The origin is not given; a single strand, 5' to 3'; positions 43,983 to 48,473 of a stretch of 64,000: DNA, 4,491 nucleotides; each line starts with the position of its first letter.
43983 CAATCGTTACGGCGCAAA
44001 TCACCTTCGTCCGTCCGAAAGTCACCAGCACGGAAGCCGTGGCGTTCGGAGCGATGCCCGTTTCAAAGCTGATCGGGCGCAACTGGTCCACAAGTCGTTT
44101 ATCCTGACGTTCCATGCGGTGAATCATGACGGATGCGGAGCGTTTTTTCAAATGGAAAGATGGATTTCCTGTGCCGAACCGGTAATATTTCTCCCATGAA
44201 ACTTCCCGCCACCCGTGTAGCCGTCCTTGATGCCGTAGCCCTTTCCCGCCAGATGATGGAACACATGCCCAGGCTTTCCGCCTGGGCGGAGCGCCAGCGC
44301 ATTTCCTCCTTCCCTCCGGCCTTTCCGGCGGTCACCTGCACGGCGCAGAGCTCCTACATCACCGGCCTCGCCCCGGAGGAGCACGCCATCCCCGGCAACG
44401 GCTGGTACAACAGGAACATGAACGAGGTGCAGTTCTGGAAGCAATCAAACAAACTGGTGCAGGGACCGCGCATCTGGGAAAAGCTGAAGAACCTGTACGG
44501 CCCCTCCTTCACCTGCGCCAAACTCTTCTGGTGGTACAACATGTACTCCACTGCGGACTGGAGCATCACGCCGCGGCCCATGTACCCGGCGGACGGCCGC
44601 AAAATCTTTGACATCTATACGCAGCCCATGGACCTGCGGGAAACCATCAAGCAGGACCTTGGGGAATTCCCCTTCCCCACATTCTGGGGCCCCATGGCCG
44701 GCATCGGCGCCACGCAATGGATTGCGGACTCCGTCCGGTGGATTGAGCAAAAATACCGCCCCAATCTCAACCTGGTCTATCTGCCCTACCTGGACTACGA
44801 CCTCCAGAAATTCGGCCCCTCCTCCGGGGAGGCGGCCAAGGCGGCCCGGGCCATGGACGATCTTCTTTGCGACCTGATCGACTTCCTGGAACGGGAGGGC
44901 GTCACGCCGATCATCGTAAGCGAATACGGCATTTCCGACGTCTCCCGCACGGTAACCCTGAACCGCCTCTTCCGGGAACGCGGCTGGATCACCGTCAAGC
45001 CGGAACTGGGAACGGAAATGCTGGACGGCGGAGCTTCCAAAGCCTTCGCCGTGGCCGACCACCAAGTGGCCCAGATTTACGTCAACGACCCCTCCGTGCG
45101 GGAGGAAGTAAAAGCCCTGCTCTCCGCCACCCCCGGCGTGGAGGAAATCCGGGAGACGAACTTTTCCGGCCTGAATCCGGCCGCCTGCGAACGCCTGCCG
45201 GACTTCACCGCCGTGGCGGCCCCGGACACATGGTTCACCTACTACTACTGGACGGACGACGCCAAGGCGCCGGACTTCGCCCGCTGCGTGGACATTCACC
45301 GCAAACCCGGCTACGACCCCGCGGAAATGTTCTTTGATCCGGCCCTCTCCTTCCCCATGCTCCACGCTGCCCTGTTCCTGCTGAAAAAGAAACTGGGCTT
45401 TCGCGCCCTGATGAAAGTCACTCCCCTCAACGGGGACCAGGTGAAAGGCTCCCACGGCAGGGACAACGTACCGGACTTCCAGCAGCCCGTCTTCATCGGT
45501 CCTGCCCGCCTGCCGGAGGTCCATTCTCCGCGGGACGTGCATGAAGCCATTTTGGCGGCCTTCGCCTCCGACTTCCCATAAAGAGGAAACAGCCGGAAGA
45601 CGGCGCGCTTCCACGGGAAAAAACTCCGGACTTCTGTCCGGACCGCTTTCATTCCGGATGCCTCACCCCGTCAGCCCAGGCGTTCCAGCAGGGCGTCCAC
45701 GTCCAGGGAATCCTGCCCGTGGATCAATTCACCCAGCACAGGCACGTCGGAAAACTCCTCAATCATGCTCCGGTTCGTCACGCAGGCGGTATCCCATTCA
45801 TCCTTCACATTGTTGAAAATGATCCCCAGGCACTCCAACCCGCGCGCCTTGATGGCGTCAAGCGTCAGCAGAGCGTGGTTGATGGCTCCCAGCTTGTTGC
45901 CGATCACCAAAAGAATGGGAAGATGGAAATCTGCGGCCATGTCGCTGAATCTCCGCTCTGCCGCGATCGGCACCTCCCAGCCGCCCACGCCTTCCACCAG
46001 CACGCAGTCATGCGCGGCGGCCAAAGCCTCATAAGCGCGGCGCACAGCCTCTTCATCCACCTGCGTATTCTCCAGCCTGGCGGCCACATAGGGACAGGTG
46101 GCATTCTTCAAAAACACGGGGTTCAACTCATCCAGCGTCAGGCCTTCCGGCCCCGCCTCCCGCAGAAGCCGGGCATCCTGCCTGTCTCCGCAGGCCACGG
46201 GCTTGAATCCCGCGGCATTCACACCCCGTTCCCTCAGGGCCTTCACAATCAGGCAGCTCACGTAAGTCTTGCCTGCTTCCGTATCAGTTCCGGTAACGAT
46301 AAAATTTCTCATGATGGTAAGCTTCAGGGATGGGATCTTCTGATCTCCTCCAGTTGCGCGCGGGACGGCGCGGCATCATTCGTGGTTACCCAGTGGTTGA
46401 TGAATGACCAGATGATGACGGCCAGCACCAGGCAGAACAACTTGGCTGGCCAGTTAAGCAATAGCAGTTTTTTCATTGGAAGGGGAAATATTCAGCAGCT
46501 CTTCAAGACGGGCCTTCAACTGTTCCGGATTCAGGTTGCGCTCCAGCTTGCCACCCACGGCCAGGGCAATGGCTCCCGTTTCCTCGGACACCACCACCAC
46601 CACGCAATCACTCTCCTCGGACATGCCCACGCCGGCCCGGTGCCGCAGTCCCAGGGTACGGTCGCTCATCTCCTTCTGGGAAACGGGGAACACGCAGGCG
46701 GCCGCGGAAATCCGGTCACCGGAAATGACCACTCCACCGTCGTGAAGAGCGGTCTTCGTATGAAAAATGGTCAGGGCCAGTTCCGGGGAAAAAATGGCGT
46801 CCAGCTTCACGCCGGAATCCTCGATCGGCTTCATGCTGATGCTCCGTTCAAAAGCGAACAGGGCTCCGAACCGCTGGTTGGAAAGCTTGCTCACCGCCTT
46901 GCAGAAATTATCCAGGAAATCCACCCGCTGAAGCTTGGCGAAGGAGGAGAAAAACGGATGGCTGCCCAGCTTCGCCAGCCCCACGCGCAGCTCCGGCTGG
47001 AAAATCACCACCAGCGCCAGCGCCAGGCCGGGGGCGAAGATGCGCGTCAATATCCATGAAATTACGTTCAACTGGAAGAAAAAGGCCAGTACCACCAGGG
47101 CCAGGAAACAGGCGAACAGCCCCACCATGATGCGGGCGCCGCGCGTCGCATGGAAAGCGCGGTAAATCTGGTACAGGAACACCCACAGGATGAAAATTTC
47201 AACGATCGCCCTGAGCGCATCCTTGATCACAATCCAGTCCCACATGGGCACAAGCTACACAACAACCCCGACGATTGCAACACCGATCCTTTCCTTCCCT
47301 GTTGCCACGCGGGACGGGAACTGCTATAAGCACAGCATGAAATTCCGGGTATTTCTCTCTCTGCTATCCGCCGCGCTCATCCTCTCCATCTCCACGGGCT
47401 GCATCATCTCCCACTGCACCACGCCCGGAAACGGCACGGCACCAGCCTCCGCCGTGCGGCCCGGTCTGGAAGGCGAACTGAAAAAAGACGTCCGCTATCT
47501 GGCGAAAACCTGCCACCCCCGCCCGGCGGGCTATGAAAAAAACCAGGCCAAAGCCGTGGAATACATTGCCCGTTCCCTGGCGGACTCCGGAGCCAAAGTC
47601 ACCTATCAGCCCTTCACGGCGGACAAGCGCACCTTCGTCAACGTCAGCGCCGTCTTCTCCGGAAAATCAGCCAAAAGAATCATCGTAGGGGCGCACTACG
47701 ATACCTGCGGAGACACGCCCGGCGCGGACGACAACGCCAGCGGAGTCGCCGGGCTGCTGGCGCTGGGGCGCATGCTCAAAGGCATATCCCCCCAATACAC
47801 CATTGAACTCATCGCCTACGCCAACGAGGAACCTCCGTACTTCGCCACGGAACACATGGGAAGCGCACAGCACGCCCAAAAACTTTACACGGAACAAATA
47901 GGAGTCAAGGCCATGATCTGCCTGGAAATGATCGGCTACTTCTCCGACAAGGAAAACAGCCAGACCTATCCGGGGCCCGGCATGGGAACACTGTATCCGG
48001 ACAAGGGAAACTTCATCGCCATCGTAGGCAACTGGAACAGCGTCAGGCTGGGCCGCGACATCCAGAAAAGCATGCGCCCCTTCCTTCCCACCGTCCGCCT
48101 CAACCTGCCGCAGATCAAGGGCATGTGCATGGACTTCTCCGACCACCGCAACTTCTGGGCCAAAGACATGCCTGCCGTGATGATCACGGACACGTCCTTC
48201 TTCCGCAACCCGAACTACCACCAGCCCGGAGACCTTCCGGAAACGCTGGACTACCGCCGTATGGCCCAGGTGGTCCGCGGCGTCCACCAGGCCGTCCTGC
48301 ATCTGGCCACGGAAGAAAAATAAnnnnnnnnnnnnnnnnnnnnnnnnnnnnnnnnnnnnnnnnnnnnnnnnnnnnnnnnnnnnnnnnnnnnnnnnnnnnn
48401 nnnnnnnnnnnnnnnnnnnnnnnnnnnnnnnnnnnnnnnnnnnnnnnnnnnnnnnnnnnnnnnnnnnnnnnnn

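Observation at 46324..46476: Unannotated 50 aa mini-CdaR: membrane anchor without YbbR domains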

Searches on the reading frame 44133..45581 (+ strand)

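Call 3: search_protein_families(library=pfam, proteins=[window:44133-45581:+], max_evalue=1)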
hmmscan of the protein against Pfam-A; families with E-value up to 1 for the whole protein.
window:44133-45581:+ (482 aa): 1 family
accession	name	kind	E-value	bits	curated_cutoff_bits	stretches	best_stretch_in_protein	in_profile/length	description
PF01663.27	Phosphodiest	-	1.1e-49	170.3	23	1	40-395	16-342/342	Type I phosphodiesterase / nucleotide pyrophosphatase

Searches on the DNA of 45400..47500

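Call 79: search_rna_families(source=window, start=45400, end=47500, threshold=evalue, max_evalue=0.1)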
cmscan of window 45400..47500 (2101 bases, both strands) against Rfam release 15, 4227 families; matches with E-value up to 0.1: 0.
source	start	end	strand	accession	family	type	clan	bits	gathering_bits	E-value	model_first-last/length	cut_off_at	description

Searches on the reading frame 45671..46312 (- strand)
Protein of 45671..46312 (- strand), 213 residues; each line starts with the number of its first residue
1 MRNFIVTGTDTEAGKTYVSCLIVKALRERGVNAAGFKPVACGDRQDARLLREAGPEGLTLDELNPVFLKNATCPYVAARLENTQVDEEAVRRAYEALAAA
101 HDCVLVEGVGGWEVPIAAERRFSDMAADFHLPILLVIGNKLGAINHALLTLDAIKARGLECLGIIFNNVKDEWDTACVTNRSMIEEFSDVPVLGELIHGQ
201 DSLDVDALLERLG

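Call 3: search_protein_families(library=pfam, proteins=[window:45671-46312:-], max_evalue=1)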
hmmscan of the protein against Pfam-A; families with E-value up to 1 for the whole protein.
window:45671-46312:- (213 aa): 4 families
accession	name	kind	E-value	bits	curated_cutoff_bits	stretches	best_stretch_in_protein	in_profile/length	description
PF13500.12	AAA_26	-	3.8e-42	144.8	27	1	2-196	1-188/198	AAA domain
PF01656.29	CbiA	-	1e-05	25.9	25.4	1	5-196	2-108/125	CobQ/CobB/MinD/ParA nucleotide binding domain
PF07755.17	DUF1611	-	7.6e-05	22.6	25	1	5-34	16-45/201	Domain of unknown function (DUF1611_C) P-loop domain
PF03266.21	NTPase_1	-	0.17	12.2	23.9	1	4-141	2-136/168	NTPase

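Call 11: search_protein_families(library=ncbifam, proteins=[window:45671-46312:-], max_evalue=10)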
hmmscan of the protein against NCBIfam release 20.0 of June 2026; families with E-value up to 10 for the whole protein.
window:45671-46312:- (213 aa): 13 families
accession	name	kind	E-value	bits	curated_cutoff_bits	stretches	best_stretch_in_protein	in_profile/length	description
TIGR00347.1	bioD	equivalog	6.8e-45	153.2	83.3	1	5-167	1-166/166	dethiobiotin synthase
NF002204.1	PRK01077.1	equivalog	2.2e-11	43.4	254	2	63-199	43-179/420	cobyrinic acid a,c-diamide synthase CobB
NF004167.0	PRK05632.1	equivalog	4.4e-09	35.5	418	1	2-184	3-190/708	phosphate acetyltransferase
TIGR00379.1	cobB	subfamily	3.4e-08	32.8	261.4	2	63-201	41-180/449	cobyrinic/hydrogenobyrinic acid a,c-diamide synthase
NF033195.1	F430_CfbB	exception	8.5e-08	31.4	560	2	59-205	36-182/451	Ni-sirohydrochlorin a,c-diamide synthase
NF001989.1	PRK00784.1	equivalog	1.5e-06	27.2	273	2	4-38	3-37/480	cobyric acid synthase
TIGR00313.1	cobQ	equivalog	1.5e-05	24.1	309.9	2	84-202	106-227/477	cobyric acid synthase CobQ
NF004921.0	PRK06278.1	equivalog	0.0021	17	354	2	2-31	240-268/482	cobyrinic acid a,c-diamide synthase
NF010471.0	PRK13896.1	equivalog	0.0095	15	693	1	1-142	1-117/433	cobyrinic acid a,c-diamide synthase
TIGR01969.1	minD_arch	subfamily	0.055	12.6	201.75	1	132-196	133-194/251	cell division ATPase MinD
NF053748.1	bifunc_CobBC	exception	0.058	11.7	950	1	96-198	75-178/797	bifunctional hydrogenobyrinic acid a,c-diamide synthase/histidinol phosphate aminotransferase CobBC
NF041892.1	DgcN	equivalog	0.14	11.1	480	1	5-34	138-167/326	N-acetyltransferase DgcN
NF009024.0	PRK12360.1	equivalog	0.17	11.2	387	1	22-112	46-136/281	4-hydroxy-3-methylbut-2-enyl diphosphate reductase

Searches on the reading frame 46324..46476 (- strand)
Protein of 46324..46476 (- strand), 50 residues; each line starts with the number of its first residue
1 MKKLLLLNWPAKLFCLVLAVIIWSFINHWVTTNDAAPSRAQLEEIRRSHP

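Call 3: search_protein_families(library=pfam, proteins=[window:46324-46476:-], max_evalue=1)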
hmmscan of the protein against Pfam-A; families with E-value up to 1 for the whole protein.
window:46324-46476:- (50 aa): 0 families

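Call 10: find_homologous_proteins(query=window:46324-46476:-, max_evalue=0.01)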
Query window:46324-46476:- (50 aa): 20 proteins with E <= 0.01 among 20 candidates.
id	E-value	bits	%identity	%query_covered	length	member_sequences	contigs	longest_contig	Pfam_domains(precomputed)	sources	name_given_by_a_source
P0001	1.7e-25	104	96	100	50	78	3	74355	-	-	-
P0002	3.0e-25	104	98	100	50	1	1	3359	-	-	-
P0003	4.7e-25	103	98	100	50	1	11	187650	-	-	-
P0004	7.9e-25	102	98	100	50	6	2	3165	-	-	-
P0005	1.6e-24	101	92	100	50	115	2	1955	-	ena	-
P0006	2.3e-23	98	96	100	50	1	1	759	-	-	-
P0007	3.2e-23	97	96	100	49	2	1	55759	-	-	-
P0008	3.2e-22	94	84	100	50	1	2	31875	-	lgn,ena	-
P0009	9.6e-22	93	90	100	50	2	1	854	-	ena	-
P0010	1.2e-21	92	86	100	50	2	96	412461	-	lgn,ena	-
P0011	1.2e-20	89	84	100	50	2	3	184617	-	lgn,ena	-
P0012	8.6e-19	84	91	86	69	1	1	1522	-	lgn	-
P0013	5.2e-18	81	76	100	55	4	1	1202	-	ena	-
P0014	1.4e-16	77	95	78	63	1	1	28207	-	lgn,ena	-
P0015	2.6e-16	76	85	82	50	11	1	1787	-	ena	-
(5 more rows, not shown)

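Call 11: search_protein_families(library=ncbifam, proteins=[window:46324-46476:-], max_evalue=10)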
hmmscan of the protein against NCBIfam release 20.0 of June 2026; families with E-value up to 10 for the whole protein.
window:46324-46476:- (50 aa): 0 families

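Call 48: find_encoding_contigs(protein=P0010, flank=1500, max_places=1)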
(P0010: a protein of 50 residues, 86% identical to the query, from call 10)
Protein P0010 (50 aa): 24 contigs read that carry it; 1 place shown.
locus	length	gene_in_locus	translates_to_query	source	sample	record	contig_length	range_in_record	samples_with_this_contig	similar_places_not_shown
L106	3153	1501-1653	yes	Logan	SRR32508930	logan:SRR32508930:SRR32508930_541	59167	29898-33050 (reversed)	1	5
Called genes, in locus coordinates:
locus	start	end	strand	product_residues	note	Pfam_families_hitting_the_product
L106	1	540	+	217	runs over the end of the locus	PF00005:ABC_tran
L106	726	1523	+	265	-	PF19293:CdaA_N, PF02457:DAC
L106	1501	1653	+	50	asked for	-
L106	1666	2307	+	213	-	PF13500:AAA_26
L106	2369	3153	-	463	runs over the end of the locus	PF01663:Phosphodiest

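Call 49: find_encoding_contigs(protein=P0011, flank=1500, max_places=1)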
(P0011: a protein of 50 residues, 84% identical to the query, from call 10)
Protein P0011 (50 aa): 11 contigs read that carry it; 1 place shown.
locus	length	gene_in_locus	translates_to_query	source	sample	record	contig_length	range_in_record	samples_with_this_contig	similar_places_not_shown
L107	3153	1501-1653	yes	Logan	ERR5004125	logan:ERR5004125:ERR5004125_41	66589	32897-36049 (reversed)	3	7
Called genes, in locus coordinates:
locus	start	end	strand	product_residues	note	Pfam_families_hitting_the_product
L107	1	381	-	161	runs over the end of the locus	-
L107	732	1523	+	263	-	PF19293:CdaA_N, PF02457:DAC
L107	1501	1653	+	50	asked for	-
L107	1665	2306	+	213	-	PF01656:CbiA (weak), PF13500:AAA_26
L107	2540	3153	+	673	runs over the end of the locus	PF02838:Glyco_hydro_20b, PF00728:Glyco_hydro_20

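Call 50: find_encoding_contigs(protein=P0008, flank=1500, max_places=1)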
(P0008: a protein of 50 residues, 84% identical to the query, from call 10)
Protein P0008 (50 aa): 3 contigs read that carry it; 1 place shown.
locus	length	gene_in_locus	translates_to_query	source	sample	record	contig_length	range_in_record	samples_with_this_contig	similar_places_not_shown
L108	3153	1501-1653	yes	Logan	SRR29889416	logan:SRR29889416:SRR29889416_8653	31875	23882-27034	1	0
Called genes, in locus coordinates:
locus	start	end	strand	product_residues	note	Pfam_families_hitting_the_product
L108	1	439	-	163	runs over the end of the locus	-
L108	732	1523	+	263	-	PF19293:CdaA_N, PF02457:DAC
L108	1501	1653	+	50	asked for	-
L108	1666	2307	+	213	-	PF01656:CbiA (weak), PF13500:AAA_26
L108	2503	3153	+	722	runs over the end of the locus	PF02838:Glyco_hydro_20b, PF00728:Glyco_hydro_20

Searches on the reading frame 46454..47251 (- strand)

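Call 3: search_protein_families(library=pfam, proteins=[window:46454-47251:-], max_evalue=1)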
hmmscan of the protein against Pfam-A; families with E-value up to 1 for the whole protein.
window:46454-47251:- (265 aa): 3 families
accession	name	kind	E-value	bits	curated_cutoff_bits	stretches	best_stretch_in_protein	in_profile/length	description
PF02457.21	DAC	-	1.7e-36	124.9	27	1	118-236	2-119/119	DisA bacterial checkpoint controller nucleotide-binding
PF19293.4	CdaA_N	-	8.8e-09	35.9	23.8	1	12-87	6-80/81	CdaA N-terminal transmembrane domain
PF07733.18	DNA_pol3_alpha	-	0.087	12.9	23.9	1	115-195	156-235/260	Bacterial DNA polymerase III alpha NTPase domain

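Call 11: search_protein_families(library=ncbifam, proteins=[window:46454-47251:-], max_evalue=10)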
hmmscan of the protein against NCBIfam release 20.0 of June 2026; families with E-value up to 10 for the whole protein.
window:46454-47251:- (265 aa): 5 families
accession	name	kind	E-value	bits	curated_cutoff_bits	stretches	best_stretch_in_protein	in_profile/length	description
TIGR00159.1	TIGR00159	equivalog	1e-64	218.3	188.8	1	7-250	5-247/254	diadenylate cyclase CdaA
NF038328.1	c-di-AMP_CdaS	exception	3.2e-35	121.4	225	1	114-236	65-187/191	sporulation-specific diadenylate cyclase CdaS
NF038327.1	c-di-AMP_CdaM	exception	9.6e-32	110.1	225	1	106-254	43-194/196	diadenylate cyclase CdaM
NF010009.0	PRK13482.1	equivalog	1.7e-08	34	201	1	119-235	25-137/357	DNA integrity scanning diadenylate cyclase DisA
NF041371.1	Diadnylcyc_Halo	equivalog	1.2e-05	24.9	430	1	132-244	160-269/270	diadenylate cyclase DacZ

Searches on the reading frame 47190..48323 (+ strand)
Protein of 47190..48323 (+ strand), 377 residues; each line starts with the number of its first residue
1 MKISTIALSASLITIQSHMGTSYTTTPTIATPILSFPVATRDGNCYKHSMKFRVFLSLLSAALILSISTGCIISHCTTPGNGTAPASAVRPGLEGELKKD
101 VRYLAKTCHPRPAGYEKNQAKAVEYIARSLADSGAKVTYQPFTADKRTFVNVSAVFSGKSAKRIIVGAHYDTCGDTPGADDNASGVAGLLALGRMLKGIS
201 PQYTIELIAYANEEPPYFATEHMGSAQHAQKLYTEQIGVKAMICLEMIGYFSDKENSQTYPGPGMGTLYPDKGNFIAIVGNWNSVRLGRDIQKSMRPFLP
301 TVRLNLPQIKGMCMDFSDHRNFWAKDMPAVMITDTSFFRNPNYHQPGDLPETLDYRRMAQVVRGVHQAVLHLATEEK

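Call 3: search_protein_families(library=pfam, proteins=[window:47190-48323:+], max_evalue=1)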
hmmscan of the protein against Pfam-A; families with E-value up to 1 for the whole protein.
window:47190-48323:+ (377 aa): 2 families
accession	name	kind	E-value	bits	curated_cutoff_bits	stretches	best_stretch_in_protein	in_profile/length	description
PF04389.22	Peptidase_M28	-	1.1e-25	90.9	21.3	1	151-367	1-191/193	Peptidase family M28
PF01546.33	Peptidase_M20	-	0.002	18.5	24.6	1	177-243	31-93/206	Peptidase family M20/M25/M40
